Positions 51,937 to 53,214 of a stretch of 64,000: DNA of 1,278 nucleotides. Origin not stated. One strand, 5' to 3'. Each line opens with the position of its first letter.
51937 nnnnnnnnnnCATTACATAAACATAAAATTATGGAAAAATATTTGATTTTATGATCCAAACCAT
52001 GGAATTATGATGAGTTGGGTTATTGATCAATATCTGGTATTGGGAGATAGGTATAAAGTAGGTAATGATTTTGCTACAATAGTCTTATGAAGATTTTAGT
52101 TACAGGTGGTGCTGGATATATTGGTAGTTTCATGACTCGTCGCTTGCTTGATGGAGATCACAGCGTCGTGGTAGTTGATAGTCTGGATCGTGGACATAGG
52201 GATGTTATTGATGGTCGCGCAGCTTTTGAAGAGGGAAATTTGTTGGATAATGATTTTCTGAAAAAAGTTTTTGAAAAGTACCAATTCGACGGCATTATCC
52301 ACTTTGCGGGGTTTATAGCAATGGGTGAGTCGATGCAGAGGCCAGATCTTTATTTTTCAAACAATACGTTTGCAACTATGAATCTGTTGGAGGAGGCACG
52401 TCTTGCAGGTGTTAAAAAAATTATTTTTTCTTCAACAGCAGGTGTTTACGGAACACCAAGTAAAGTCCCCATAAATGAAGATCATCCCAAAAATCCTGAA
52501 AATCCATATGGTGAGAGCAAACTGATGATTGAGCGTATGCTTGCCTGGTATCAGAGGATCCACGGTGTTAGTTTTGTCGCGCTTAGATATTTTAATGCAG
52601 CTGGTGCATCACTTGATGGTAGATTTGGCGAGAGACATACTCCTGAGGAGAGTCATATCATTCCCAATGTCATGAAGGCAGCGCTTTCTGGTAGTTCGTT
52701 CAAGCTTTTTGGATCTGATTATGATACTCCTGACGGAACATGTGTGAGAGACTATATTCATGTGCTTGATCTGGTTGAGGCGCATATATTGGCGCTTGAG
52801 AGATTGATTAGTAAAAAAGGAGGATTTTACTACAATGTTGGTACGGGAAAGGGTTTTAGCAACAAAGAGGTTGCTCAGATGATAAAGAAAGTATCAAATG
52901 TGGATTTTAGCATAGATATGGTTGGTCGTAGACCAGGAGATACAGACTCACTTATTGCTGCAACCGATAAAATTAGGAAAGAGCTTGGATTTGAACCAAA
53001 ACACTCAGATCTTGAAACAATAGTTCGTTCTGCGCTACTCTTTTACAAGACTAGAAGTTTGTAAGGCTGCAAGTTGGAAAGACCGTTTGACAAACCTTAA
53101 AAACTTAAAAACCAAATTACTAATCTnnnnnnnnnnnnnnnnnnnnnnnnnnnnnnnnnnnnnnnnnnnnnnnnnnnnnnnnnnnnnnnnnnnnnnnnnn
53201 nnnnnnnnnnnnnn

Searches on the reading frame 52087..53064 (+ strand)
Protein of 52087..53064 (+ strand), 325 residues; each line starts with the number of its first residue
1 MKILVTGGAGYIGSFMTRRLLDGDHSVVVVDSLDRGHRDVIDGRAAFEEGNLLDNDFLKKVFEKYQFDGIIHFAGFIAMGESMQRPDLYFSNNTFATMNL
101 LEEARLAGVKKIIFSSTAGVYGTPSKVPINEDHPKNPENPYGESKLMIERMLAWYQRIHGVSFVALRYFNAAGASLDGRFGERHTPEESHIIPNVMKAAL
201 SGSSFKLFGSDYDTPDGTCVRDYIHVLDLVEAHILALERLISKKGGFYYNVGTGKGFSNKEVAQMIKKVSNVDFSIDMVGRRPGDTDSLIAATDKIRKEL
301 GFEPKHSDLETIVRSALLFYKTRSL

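Call 10: search_protein_families(library=pfam, proteins=[window:52087-53064:+], max_evalue=0.01)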
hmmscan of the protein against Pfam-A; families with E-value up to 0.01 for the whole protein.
window:52087-53064:+ (325 aa): 8 families
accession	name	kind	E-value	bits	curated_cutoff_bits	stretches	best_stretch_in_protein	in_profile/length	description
PF01370.27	Epimerase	-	5e-59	200.1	20.9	1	3-252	1-240/240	NAD dependent epimerase/dehydratase family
PF16363.11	GDP_Man_Dehyd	-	5.4e-54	184.3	27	1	4-313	1-329/332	GDP-mannose 4,6 dehydratase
PF01073.25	3Beta_HSD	-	2e-15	57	22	1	4-152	1-157/280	3-beta hydroxysteroid dehydrogenase/isomerase family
PF04321.23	RmlD_sub_bind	-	2.1e-15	57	27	1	1-153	1-137/287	RmlD substrate binding domain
PF02719.21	Polysacc_synt_2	-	9e-13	48.5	20.2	1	3-174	1-174/293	Polysaccharide biosynthesis protein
PF13460.12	NAD_binding_10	-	2.8e-07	31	27.2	1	7-127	1-109/184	NAD(P)H-binding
PF07993.18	NAD_binding_4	-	3.5e-07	30.1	20.1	1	66-181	88-217/258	Male sterility protein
PF05368.20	NmrA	-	4.5e-05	23.6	27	1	2-153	4-135/298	NmrA-like family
